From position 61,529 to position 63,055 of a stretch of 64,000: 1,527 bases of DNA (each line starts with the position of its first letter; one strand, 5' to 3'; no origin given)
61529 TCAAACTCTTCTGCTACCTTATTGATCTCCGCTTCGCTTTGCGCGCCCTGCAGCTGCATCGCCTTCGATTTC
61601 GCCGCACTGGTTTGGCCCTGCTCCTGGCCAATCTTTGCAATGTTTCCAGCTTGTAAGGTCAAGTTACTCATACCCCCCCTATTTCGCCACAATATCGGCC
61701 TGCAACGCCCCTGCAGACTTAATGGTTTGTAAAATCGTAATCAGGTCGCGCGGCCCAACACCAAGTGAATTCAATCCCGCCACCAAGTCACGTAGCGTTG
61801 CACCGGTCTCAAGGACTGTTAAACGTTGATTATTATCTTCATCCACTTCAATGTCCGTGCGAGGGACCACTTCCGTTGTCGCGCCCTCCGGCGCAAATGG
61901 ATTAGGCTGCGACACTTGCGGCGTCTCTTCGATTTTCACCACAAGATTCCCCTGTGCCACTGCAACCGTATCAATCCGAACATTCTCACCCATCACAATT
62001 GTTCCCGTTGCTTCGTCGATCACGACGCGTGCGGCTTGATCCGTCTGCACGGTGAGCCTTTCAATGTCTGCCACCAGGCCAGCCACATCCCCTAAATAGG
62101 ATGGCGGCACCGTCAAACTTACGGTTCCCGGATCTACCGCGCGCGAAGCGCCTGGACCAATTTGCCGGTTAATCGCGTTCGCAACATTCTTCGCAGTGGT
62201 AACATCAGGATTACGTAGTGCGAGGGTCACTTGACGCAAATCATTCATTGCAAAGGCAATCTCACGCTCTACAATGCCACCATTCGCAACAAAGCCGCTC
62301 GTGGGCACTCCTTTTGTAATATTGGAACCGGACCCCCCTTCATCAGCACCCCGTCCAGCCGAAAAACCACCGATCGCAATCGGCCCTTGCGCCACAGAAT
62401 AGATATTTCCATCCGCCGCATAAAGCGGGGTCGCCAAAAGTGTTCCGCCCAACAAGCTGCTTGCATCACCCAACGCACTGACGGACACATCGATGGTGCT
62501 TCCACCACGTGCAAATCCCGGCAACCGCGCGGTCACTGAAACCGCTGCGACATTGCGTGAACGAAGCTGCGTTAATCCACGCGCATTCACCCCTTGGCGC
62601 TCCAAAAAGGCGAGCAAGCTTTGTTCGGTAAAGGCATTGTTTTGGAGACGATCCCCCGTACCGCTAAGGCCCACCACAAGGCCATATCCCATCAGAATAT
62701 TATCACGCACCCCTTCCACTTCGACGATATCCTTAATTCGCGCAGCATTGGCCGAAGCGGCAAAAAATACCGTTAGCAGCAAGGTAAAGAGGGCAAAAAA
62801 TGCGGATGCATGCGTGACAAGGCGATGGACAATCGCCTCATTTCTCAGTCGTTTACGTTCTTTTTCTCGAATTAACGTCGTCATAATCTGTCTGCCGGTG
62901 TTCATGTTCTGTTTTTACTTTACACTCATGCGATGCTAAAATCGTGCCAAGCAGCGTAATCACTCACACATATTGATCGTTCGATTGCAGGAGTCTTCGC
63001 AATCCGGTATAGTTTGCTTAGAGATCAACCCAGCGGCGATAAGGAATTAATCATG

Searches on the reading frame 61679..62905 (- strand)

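Call 69: search_protein_families(library=pfam, proteins=[window:61679-62905:-], max_evalue=0.0001)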
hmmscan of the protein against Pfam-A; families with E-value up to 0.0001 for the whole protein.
window:61679-62905:- (408 aa): 1 family
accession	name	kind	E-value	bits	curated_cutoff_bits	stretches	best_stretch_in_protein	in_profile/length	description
PF02119.21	FlgI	-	8.7e-130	433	25.3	1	56-406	1-342/343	Flagellar P-ring protein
